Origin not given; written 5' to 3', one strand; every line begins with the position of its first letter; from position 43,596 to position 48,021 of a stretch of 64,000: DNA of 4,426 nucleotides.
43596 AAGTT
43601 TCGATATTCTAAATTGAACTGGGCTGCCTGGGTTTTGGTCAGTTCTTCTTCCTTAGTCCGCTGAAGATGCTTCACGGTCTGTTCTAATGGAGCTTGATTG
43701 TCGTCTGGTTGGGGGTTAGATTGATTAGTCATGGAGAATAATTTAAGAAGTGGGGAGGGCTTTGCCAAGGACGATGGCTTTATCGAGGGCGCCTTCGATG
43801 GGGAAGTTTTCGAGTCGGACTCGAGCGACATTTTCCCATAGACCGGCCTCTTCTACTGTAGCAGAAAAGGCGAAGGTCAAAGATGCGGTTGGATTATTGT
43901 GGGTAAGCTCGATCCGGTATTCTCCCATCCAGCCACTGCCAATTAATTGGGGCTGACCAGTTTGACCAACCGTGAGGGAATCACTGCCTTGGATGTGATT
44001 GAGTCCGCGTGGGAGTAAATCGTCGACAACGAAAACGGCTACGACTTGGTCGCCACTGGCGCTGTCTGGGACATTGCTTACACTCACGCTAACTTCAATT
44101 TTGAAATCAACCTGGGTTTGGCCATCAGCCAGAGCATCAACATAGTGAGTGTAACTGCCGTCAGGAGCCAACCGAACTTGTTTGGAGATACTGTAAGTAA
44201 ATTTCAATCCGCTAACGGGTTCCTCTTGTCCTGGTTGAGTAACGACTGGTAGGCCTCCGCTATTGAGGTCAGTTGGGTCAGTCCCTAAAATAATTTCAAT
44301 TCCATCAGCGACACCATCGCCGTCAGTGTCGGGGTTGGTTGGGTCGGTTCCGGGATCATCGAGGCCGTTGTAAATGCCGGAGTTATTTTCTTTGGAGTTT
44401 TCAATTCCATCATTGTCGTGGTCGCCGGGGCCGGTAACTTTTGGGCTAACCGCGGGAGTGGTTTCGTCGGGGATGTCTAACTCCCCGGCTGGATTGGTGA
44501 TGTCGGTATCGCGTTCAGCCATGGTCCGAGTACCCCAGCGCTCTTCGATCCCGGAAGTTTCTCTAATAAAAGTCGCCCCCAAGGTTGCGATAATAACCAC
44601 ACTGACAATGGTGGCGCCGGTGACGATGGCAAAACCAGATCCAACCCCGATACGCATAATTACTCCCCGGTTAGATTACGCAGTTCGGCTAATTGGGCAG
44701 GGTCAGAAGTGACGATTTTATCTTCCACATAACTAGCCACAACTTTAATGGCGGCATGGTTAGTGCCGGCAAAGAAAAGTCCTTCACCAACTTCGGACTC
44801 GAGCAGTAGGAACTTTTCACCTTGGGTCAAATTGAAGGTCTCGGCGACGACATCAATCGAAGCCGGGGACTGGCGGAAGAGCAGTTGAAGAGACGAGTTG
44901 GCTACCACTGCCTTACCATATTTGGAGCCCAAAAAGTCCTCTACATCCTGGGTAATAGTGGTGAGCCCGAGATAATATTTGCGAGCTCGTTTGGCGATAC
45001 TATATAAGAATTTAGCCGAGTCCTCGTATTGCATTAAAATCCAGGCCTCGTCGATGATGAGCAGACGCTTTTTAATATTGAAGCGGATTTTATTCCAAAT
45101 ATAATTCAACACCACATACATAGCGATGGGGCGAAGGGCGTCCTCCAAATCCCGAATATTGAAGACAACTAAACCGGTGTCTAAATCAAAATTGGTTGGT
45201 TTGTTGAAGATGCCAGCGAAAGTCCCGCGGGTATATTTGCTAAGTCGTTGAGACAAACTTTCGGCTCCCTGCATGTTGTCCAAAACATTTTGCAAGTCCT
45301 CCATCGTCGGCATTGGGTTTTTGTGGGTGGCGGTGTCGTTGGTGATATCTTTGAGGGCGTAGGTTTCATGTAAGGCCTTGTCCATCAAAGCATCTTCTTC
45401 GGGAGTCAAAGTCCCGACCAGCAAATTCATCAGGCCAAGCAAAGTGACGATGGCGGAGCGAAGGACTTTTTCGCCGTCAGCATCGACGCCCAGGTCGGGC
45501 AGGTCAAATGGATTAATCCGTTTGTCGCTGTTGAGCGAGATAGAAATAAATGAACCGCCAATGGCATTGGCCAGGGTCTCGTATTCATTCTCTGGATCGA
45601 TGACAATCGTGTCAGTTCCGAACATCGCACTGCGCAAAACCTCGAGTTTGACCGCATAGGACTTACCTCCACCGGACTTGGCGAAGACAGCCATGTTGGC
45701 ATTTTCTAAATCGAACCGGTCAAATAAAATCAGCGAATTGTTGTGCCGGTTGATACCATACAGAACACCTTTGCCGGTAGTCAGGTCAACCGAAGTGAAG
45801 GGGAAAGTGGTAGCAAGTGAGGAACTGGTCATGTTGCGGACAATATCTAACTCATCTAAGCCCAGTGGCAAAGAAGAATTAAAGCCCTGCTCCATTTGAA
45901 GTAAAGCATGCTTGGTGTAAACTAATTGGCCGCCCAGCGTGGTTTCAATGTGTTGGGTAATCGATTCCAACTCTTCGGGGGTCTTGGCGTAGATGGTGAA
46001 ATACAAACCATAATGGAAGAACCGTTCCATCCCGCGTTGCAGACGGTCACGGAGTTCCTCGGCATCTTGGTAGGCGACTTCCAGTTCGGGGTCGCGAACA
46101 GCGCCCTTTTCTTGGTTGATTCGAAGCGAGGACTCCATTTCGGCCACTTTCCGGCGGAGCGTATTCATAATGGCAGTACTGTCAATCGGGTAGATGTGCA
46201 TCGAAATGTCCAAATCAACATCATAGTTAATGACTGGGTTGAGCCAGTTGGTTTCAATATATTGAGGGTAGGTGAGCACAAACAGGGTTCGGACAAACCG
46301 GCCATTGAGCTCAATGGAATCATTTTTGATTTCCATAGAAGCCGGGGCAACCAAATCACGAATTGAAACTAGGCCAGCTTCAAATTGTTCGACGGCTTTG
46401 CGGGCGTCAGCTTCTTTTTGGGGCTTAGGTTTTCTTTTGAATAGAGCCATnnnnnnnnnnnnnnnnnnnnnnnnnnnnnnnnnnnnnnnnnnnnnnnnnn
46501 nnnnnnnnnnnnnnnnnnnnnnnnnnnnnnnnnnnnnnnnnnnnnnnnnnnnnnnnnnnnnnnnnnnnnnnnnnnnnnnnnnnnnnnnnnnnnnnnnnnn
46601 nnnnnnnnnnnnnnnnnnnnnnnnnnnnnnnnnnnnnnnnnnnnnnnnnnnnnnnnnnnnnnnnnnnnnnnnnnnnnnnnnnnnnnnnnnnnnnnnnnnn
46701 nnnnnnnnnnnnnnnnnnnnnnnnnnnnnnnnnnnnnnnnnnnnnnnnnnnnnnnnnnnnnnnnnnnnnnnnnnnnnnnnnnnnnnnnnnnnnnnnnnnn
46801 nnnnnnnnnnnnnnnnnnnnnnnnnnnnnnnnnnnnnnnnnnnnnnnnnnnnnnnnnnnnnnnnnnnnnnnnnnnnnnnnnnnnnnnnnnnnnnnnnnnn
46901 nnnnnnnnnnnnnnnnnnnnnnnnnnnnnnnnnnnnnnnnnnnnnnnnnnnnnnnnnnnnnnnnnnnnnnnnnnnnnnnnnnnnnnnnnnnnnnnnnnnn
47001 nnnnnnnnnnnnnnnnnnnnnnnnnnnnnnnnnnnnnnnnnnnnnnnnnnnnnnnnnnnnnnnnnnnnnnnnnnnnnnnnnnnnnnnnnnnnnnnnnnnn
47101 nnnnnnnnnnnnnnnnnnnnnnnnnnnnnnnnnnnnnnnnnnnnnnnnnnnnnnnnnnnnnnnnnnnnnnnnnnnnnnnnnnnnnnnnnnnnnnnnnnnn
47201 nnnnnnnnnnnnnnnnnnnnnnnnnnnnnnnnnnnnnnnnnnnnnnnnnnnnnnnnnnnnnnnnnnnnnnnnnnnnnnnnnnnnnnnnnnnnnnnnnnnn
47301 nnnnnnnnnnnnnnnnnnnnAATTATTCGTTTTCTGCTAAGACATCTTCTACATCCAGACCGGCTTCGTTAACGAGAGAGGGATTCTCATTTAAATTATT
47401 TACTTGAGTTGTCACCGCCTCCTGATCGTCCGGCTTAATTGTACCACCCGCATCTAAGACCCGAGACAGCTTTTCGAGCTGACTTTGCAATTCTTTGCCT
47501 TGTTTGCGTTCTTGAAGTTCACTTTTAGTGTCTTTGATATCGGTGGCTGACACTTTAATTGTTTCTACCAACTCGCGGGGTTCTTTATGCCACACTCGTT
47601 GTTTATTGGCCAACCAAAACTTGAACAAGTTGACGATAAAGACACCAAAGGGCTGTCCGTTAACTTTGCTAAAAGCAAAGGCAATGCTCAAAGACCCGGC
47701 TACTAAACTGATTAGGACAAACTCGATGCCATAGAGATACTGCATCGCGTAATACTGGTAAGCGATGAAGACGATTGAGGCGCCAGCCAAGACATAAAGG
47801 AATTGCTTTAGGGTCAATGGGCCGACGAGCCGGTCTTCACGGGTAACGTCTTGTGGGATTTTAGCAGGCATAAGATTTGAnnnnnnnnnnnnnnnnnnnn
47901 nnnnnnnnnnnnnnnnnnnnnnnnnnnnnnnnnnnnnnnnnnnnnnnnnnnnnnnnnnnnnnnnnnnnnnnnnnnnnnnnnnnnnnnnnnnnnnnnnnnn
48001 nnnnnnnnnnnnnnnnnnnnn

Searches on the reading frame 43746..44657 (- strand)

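Call 9: search_protein_families(library=pfam, proteins=[window:43746-44657:-], max_evalue=0.01)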
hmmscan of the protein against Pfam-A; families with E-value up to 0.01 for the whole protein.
window:43746-44657:- (304 aa): 1 family
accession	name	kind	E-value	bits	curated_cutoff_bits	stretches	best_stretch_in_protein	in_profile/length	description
PF18884.5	TSP3_bac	-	9.8e-06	25.7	25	1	110-130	1-21/22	Bacterial TSP3 repeat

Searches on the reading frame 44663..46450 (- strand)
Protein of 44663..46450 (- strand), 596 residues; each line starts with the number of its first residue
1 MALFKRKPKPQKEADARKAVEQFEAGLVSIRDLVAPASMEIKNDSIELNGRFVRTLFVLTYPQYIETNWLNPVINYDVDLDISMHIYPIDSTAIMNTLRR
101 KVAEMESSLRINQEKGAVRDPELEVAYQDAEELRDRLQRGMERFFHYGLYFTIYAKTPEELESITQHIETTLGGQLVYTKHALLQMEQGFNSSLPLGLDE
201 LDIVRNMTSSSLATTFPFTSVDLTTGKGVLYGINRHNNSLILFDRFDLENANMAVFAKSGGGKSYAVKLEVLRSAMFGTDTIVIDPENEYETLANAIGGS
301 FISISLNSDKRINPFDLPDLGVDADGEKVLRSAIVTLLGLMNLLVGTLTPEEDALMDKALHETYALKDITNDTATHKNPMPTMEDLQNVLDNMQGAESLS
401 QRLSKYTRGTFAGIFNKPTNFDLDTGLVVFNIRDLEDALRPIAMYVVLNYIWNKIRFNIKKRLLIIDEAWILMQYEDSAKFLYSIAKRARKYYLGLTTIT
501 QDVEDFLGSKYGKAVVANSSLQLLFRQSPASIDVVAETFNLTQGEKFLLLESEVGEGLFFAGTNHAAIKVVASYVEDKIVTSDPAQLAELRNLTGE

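Call 9: search_protein_families(library=pfam, proteins=[window:44663-46450:-], max_evalue=0.01)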
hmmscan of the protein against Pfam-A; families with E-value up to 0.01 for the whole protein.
window:44663-46450:- (596 aa): 5 families
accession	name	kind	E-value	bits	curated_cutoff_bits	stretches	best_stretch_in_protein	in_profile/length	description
PF19044.6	P-loop_TraG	-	3e-23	82.6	25.8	1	249-550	28-343/413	TraG P-loop domain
PF12846.13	AAA_10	-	2.4e-11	43.7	27.5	2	249-311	20-85/362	AAA-like domain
PF01935.23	DUF87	-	3.6e-08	34.2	23.2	1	253-400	26-163/220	Helicase HerA, central domain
PF03135.19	CagE_TrbE_VirB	-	5e-05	23.8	21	1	49-195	62-196/204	CagE, TrbE, VirB family, component of type IV transporter system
PF11130.14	TraC_F_IV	-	0.0014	18.2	28.1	1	90-197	271-374/375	TraC protein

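Call 62: search_protein_families(library=ncbifam, proteins=[window:44663-46450:-], max_evalue=0.001)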
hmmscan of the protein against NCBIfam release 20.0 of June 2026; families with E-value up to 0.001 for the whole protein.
window:44663-46450:- (596 aa): 13 families
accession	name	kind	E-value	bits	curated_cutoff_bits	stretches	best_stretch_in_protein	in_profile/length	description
NF045971.1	conju_CD1110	equivalog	2.6e-118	396.3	325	1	20-564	177-730/752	VirB4-like conjugal transfer ATPase, CD1110 family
NF045975.1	VirB4_plasma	equivalog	3.3e-83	279.9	590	1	21-579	292-892/894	Mbov_0397 family ICE element conjugal transfer ATPase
TIGR02746.1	TraC-F-type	equivalog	9.5e-56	189.2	567.05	1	67-537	242-719/800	type IV secretion system protein TraC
TIGR00929.1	VirB4_CagE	subfamily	7.5e-44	150.1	643.1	1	49-549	238-724/792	VirB4 family type IV secretion/conjugal transfer ATPase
NF010278.0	PRK13721.1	subfamily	2.6e-21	75.2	1177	1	123-556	341-786/874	type IV secretion system protein TraC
TIGR03783.1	Bac_Flav_CT_G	subfamily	4.9e-12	44.6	261.55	1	249-548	437-756/829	TraG family conjugative transposon ATPase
NF010473.0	PRK13898.1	equivalog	1.2e-11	43.4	1050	1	149-559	341-741/801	type IV secretion system ATPase VirB4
NF041017.1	DNA_import_CedB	equivalog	1.3e-10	40.5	700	1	427-508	435-520/590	DNA import protein CedB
NF010447.0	PRK13873.1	equivalog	1.6e-06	26.3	1020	1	381-530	561-707/815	conjugal transfer protein TrbE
TIGR03744.1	traC_PFL_4706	equivalog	2e-05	22.7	520.6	0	394-553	659-823/892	conjugative transfer ATPase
NF042935.1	SCO6880_fam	subfamily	2.6e-05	23.3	60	1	34-198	311-477/477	SCO6880 family protein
NF052333.1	ATPase_TcpF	exception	5e-05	21.4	1100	0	77-292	279-504/813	conjugal transfer ATPase TcpF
NF053655.1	CedD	equivalog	0.00062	18.5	600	0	458-502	416-459/527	DNA-translocating ATPase CedD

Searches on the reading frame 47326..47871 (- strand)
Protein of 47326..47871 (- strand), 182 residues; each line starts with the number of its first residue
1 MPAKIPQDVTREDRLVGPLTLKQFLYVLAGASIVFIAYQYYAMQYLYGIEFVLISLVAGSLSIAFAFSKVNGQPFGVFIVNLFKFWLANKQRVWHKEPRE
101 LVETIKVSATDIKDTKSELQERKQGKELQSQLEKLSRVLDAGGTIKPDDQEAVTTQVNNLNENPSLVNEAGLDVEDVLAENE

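Call 9: search_protein_families(library=pfam, proteins=[window:47326-47871:-], max_evalue=0.01)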
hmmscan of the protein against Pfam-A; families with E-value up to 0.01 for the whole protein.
window:47326-47871:- (182 aa): 2 families
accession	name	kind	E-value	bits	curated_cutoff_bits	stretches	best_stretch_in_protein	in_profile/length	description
PF12666.12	PrgI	-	1.2e-09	39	27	1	4-93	1-90/91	PrgI family protein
PF21689.3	TorS_sensor_domain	-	0.0089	16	27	0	103-174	15-85/275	Sensor protein TorS, sensor domain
